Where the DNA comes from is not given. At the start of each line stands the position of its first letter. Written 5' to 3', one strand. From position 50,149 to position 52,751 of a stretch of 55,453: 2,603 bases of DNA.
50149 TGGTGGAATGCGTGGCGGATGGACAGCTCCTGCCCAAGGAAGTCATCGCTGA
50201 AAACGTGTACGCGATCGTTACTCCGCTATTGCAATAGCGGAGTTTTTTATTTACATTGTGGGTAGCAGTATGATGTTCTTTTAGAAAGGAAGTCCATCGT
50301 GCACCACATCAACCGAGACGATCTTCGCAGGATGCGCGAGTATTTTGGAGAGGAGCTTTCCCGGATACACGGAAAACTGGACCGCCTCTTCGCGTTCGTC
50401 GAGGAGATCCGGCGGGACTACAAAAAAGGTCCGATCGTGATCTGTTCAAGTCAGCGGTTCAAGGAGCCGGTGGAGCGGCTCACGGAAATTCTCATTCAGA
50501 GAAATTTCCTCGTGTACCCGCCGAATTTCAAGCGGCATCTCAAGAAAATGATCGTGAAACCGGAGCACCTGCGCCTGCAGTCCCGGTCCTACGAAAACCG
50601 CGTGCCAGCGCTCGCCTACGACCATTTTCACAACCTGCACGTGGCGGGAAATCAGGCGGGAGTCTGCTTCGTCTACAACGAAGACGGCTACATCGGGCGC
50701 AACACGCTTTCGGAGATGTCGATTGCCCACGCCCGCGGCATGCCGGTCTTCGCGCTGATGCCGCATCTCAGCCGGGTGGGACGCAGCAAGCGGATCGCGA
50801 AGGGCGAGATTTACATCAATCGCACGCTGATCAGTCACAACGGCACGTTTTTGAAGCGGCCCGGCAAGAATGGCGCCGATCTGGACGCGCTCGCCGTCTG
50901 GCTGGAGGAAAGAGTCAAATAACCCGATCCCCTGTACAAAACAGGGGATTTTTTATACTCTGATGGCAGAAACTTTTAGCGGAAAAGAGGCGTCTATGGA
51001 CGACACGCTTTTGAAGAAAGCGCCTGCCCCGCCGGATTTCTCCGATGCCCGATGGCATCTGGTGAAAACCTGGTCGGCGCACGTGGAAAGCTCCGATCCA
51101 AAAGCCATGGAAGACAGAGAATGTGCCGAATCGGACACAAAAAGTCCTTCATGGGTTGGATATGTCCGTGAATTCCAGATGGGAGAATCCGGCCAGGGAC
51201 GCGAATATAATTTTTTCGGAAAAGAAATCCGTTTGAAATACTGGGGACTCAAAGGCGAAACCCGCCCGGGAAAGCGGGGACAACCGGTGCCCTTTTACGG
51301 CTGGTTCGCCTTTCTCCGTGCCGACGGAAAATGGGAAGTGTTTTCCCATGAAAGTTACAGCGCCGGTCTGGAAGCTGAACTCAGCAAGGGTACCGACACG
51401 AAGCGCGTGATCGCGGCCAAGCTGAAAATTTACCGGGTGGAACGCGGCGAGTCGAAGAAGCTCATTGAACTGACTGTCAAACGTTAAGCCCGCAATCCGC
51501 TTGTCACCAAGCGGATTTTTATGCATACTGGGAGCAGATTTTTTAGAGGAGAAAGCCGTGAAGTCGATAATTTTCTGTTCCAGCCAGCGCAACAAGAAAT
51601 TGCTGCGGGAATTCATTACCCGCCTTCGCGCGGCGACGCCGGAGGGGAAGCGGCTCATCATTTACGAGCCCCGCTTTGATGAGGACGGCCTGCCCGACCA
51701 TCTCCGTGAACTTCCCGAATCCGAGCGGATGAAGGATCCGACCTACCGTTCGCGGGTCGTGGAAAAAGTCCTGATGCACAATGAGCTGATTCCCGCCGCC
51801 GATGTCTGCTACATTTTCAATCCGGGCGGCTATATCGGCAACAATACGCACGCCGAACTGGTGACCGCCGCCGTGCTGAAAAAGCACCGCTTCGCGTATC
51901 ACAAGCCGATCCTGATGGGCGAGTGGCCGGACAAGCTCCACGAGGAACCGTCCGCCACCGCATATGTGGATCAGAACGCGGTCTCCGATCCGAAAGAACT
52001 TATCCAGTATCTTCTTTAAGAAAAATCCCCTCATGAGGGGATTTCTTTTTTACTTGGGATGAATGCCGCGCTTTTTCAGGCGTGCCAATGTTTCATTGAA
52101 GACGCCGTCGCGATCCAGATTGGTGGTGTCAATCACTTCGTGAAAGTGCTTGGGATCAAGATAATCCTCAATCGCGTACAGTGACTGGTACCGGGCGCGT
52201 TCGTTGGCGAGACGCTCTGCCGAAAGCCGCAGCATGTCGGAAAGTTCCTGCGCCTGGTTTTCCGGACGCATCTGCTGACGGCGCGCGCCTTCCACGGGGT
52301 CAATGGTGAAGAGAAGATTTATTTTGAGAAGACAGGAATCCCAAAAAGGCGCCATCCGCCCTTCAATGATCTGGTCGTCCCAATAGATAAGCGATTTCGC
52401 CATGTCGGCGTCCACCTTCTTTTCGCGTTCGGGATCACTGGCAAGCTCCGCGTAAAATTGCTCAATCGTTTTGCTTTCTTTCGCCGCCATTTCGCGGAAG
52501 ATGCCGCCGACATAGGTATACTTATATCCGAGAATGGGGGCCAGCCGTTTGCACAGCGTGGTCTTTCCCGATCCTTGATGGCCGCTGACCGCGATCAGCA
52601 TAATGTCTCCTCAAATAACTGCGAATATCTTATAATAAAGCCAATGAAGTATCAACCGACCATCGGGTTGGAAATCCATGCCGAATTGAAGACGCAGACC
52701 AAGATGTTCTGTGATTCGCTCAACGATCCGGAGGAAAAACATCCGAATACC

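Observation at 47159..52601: Accessory array of nine monocistronic genes, rich in pyrimidine deoxynucleotide enzymes, inserted where rplA should follow rplK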

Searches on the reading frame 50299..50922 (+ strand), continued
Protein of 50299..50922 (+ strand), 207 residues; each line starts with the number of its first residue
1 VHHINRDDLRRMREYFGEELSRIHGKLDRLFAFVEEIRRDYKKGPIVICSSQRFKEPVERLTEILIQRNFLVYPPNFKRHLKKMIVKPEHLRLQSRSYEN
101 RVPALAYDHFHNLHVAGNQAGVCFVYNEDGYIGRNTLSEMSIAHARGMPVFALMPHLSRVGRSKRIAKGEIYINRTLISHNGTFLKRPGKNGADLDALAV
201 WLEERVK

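Call 80: fold_search(model_id=the predicted structure, library=viral)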
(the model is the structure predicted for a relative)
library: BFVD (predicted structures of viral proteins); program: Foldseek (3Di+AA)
matches with E <= 10: 455; with E <= 0.001: 2
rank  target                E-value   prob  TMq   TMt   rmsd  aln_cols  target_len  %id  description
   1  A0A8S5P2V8            5.2e-06  1.00  0.41  0.68   3.8       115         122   17  N-deoxyribosyltransferase [Myoviridae sp. ctrf010]
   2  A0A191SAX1            9.8e-05  1.00  0.38  0.52   4.7       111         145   20  (no name in the UniProt tables at hand)
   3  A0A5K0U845            2.1e-03  1.00  0.36  0.25   6.6       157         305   13  Nucleoside 2-deoxyribosyltransferase (Fragment) [Yasminevirus sp. GU-2018]
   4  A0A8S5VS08            4.1e-03  1.00  0.33  0.58   4.5       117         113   14  (no name in the UniProt tables at hand)
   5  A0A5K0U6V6            4.6e-03  1.00  0.36  0.43   4.4       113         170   13  Nucleoside 2-deoxyribosyltransferase [Yasminevirus sp. GU-2018]
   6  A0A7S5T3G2            6.7e-03  0.96  0.25  0.29   6.6       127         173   14  (no name in the UniProt tables at hand)
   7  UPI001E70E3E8         9.0e-03  1.00  0.34  0.37   5.0       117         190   13  (no name look-up for this kind of identifier)
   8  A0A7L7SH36            1.2e-02  0.97  0.38  0.50   7.6       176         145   11  Deoxyuridine triphosphatase [Gordonia phage Archimedes]
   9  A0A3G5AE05            1.3e-02  1.00  0.37  0.45   6.2       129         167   17  TIR domain-containing protein [Satyrvirus sp.]
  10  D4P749                1.3e-02  1.00  0.31  0.51   5.2       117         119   12  (no name in the UniProt tables at hand)
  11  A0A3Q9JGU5            1.9e-02  0.99  0.33  0.42   5.2       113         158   12  (no name in the UniProt tables at hand)
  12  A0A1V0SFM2            2.3e-02  0.99  0.34  0.49   5.9       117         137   11  Nucleoside 2-deoxyribosyltransferase [Hokovirus HKV1]
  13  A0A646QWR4            2.3e-02  0.99  0.37  0.50   4.8       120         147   13  (no name in the UniProt tables at hand)
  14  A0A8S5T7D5            2.6e-02  0.94  0.30  0.39   6.7       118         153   12  Nucleoside 2-deoxyribosyltransferase [Siphoviridae sp. ctxMM9]
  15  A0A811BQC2            2.7e-02  0.63  0.27  0.23  10.1       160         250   11  YspA cpYpsA-related SLOG domain-containing protein [Pandoravirus japonicus]
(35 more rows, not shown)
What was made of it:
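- On Nucleoside 2-deoxyribosyltransferase superfamily (g6, g8): The top viral match is an annotated NDT (E 5e-6, TM 0.68; call 80).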

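Call 96: search_protein_families(library=pfam, max_evalue=0.1, proteins=[L084:151-399:+, L082:6723-6986:+, L084:2054-2482:+, L083:72-611:+])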
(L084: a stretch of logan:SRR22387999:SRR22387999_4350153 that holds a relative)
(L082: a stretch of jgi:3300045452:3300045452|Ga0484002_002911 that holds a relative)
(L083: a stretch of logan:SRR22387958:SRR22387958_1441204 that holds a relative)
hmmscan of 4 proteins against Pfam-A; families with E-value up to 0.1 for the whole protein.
L084:151-399:+ (83 aa): 0 families

L082:6723-6986:+ (88 aa): 1 family
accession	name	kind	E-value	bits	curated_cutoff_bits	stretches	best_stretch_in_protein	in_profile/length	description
PF12974.12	Phosphonate-bd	-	0.099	12.4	27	0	41-86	84-123/242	ABC transporter, phosphonate, periplasmic substrate-binding protein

L084:2054-2482:+ (143 aa): 0 families

L083:72-611:+ (180 aa): 0 families

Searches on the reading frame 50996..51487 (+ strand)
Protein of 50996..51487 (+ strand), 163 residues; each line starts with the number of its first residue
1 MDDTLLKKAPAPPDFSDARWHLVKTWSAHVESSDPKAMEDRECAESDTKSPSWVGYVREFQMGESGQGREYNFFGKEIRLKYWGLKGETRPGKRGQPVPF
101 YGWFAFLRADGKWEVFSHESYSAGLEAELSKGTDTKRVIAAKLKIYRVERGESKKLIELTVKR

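Call 16: search_protein_families(library=ncbifam, max_evalue=0.1, proteins=[window:50996-51487:+])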
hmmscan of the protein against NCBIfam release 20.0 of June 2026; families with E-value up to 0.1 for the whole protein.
window:50996-51487:+ (163 aa): 0 families

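Call 17: search_protein_families(library=phrogs, max_evalue=0.1, proteins=[window:50996-51487:+])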
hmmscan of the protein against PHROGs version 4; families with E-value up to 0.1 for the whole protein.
window:50996-51487:+ (163 aa): 0 families

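Call 50: find_homologous_proteins(query=window:50996-51487:+, max_evalue=0.01)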
Query window:50996-51487:+ (163 aa): 1 proteins with E <= 0.01 among 14 candidates.
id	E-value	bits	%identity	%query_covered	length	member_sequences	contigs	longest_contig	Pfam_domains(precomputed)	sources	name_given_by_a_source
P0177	1.6e-106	371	100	100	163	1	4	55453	-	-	-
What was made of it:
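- Tried and rejected: The word-indexed homologue search for g7 returned only the query itself (call 50).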

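Call 51: search_protein_families(library=padloc, max_evalue=0.1, proteins=[window:50996-51487:+])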
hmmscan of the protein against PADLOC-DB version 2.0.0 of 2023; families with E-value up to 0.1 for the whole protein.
window:50996-51487:+ (163 aa): 0 families

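Call 69: search_solved_structures(query=A4, max_evalue=10)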
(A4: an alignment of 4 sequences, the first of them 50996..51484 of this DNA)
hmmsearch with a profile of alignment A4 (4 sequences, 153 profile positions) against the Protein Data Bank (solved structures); distinct sequences matched with E-value up to 10: 8.
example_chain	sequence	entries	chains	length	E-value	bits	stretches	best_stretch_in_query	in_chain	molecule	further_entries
2yux_A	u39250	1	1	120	0.022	17.9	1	32-99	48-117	Myosin-binding protein C, slow-type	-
30ff_Dm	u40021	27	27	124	0.05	16.7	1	58-128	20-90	Transcription initiation factor TFIID subunit 13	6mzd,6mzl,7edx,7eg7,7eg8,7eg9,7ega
8crx_P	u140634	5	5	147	0.15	15.2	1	74-116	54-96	30S ribosomal protein S16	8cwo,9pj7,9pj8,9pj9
1xwe_A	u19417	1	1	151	1.3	12.1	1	39-78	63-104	Complement C5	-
9umt_F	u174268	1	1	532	1.6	11.9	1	74-138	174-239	T-complex protein 1 subunit alpha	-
6nr8_A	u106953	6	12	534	1.6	11.9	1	74-138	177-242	T-complex protein 1 subunit alpha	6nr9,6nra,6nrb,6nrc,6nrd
8sfe_a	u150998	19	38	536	1.6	11.9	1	74-138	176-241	T-complex protein 1 subunit alpha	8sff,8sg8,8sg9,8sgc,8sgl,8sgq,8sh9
6qb8_a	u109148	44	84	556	1.7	11.8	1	74-138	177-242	T-complex protein 1 subunit alpha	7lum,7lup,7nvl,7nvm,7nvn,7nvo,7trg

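Call 74: predict_structure(protein=window:50996-51484:+)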
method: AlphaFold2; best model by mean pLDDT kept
length: 163 residues; sequences in the alignment: 1
mean_pLDDT: 49.3   pTM: 0.43
mean pLDDT of the five models: 49.3, 48.7, 37.6, 35.1, 31.4
residues with pLDDT >= 90: 0; 70-90: 17; 50-70: 54; < 50: 92
segments of 3 or more residues with pLDDT < 50: 1-54, 74-77, 84-94, 123-139
pLDDT, mean of each block of 10 residues (from residue 1): 34 40 33 34 35 49 53 51 47 49 64 68 42 43 72 74 54
secondary structure, 60 per line:
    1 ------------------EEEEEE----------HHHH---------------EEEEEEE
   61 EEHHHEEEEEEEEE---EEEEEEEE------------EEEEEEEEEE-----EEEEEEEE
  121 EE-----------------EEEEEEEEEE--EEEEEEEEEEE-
elements in order: E19-24 H35-38 E54-62 E66-74 E78-85 E98-107 E113-122 E140-149 E152-162
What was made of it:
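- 50996..51487 (+): g7: a 163-aa predicted all-beta protein of unknown function. It is a paralogue of the gene that follows gatB. The single-sequence AF2 model is poor (pLDDT 49, call 74).
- Tried and rejected: The single-sequence model was too poor (pLDDT 49) to justify a fold search (call 74).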

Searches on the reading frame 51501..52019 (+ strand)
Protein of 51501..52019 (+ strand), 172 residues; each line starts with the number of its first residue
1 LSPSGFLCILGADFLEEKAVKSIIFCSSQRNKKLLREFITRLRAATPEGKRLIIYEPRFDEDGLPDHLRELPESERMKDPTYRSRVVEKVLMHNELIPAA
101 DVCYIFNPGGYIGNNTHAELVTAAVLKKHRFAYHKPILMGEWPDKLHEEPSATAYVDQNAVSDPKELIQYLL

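Call 4: search_protein_families(library=pfam, max_evalue=0.1, proteins=[window:51501-52019:+])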
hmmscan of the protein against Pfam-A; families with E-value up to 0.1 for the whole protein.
window:51501-52019:+ (172 aa): 0 families

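Call 16: search_protein_families(library=ncbifam, max_evalue=0.1, proteins=[window:51558-52019:+])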
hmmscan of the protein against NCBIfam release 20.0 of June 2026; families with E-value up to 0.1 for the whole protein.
window:51558-52019:+ (153 aa): 0 families

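Call 17: search_protein_families(library=phrogs, max_evalue=0.1, proteins=[window:51558-52019:+])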
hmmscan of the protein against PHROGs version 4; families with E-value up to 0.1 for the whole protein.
window:51558-52019:+ (153 aa): 0 families

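Call 19: search_solved_structures(query=window:51558-52019:+, max_evalue=10)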
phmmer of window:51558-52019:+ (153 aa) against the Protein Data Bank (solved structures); distinct sequences matched with E-value up to 10: 2.
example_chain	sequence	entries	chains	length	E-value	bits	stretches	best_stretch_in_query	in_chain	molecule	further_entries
4v1j_A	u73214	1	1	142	0.43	13.6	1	58-108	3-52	FIMBRIAL PROTEIN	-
1xdi_A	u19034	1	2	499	1.5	11.9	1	23-49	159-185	Rv3303c-lpdA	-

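Call 51: search_protein_families(library=padloc, max_evalue=0.1, proteins=[window:51558-52019:+])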
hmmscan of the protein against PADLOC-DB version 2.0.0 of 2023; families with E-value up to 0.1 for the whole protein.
window:51558-52019:+ (153 aa): 0 families

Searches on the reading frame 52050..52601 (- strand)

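Call 4: search_protein_families(library=pfam, max_evalue=0.1, proteins=[window:52050-52601:-])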
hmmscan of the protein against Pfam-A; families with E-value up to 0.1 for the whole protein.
window:52050-52601:- (183 aa): 22 families
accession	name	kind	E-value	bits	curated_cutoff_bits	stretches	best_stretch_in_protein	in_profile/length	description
PF13207.12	AAA_17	-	4.6e-08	33.9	27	1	7-72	2-66/136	AAA domain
PF13238.12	AAA_18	-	7e-08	33.4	29.4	1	3-117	1-116/128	AAA domain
PF13189.12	Cytidylate_kin2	-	5.3e-07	30.4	28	1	3-159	2-174/176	Cytidylate kinase-like family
PF02224.24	Cytidylate_kin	-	1.9e-05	24.9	26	1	3-43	1-41/211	Cytidylate kinase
PF13521.12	AAA_28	-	5.3e-05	23.9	27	1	3-48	2-45/164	AAA domain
PF13401.12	AAA_22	-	0.00018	22.3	27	1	2-63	7-64/130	AAA domain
PF13671.12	AAA_33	-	0.00052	20.8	27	1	2-26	1-25/143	AAA domain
PF13191.12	AAA_16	-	0.00063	20.7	32.6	1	3-107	27-104/167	AAA ATPase domain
PF03266.21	NTPase_1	-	0.0013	19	23.9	1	3-44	2-43/168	NTPase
PF01712.25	dNK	-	0.0031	17.7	27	1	3-52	1-48/203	Deoxynucleoside kinase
PF05729.18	NACHT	-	0.0038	17.5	26.7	1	2-24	2-24/167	NACHT domain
PF03205.20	MobB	-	0.0079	16.5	26.6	1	3-34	2-33/133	Molybdopterin guanine dinucleotide synthesis protein B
PF00448.28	SRP54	-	0.0081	16.3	22.7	1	3-25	4-26/196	SRP54-type protein, GTPase domain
PF00004.35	AAA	-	0.019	15.9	21.2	1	5-52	3-52/131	ATPase family associated with various cellular activities (AAA)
PF24883.2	NPHP3_N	-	0.021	15.5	24.8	1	3-56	25-78/164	Nephrocystin 3, N-terminal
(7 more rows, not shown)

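Call 16: search_protein_families(library=ncbifam, max_evalue=0.1, proteins=[window:52050-52601:-])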
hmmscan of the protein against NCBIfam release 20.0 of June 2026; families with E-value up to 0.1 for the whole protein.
window:52050-52601:- (183 aa): 26 families (the best 25 are shown)
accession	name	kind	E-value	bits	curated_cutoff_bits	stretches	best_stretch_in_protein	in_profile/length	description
TIGR02173.1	cyt_kin_arch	equivalog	5e-17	62.4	102.1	1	1-167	1-161/169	(d)CMP kinase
NF003012.0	PRK03839.1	equivalog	6e-06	26.3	152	1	1-44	1-44/180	putative kinase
TIGR00017.1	cmk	equivalog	8.1e-06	25.7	135.55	1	1-39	3-41/217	(d)CMP kinase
NF010248.0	PRK13695.1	equivalog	0.00021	21.1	156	1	1-41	4-44/180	NTPase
NF007071.0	PRK09518.1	equivalog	0.00024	19.7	953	1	2-41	6-45/706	bifunctional cytidylate kinase/GTPase Der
NF008816.0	PRK11860.1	equivalog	0.0032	15.6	943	1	2-44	445-487/662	bifunctional 3-phosphoshikimate 1-carboxyvinyltransferase/cytidylate kinase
NF010004.0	PRK13477.1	equivalog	0.0045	15.5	524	1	2-39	287-324/514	bifunctional pantoate--beta-alanine ligase/(d)CMP kinase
NF001386.0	PRK00279.2-4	equivalog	0.0046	16.6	256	1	5-51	7-53/220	adenylate kinase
TIGR01351.1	adk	subfamily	0.0092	15.6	168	1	6-47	5-46/212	adenylate kinase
TIGR01360.1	aden_kin_iso1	equivalog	0.0095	15.6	284.1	1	3-52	6-55/188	adenylate kinase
NF005655.0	PRK07429.1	subfamily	0.0096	15.1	236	1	2-27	10-35/326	phosphoribulokinase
TIGR00041.1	DTMP_kinase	equivalog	0.02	14.6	83.25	0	1-25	5-29/196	dTMP kinase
NF041053.1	CobW_rel_Se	equivalog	0.021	14.5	180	1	2-23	3-24/195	CobW-related selenoprotein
TIGR00176.1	mobB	equivalog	0.023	14.7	76.2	1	3-25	2-24/155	molybdopterin-guanine dinucleotide biosynthesis protein B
NF010170.0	PRK13651.1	equivalog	0.023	13.6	432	1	3-64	36-98/308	cobalt transporter ATP-binding subunit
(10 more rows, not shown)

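Call 17: search_protein_families(library=phrogs, max_evalue=0.1, proteins=[window:52050-52601:-])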
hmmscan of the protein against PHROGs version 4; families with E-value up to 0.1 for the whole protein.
window:52050-52601:- (183 aa): 6 families
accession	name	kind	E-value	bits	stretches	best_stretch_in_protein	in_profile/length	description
phrog_761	-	other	5.5e-10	40.4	1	1-38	20-56/362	thymidylate kinase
phrog_139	-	other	0.0035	17.8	1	1-49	84-132/342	deoxynucleoside monophosphate kinase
phrog_168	-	DNA, RNA and nucleotide metabolism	0.0078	16.9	1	3-39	45-82/314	clamp loader of DNA polymerase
phrog_2107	-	other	0.014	16.1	1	3-27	6-30/201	thymidylate kinase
phrog_2071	-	other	0.034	14.9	0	1-25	17-40/282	ATPase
phrog_1815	-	other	0.085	14.1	0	1-27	4-30/197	guanylate kinase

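Call 51: search_protein_families(library=padloc, max_evalue=0.1, proteins=[window:52050-52601:-])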
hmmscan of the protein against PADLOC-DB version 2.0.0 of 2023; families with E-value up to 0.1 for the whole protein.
window:52050-52601:- (183 aa): 5 families
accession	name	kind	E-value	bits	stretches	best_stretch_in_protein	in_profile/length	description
PDLC02905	pVip-kinase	-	1.3e-09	35.8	1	3-172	5-169/474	Viperin-kinase fusion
PDLC02911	VakA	-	2.7e-07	29.3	1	3-68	5-71/163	-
PDLC04140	mad8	-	0.0049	14.4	1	2-30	29-57/314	mads_8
PDLC00290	PtuA1|PtuA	-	0.013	12.9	1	5-77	28-99/414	AAA ATPase domain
PDLC04690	PDC-M51B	-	0.023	12.5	1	1-28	1-30/191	-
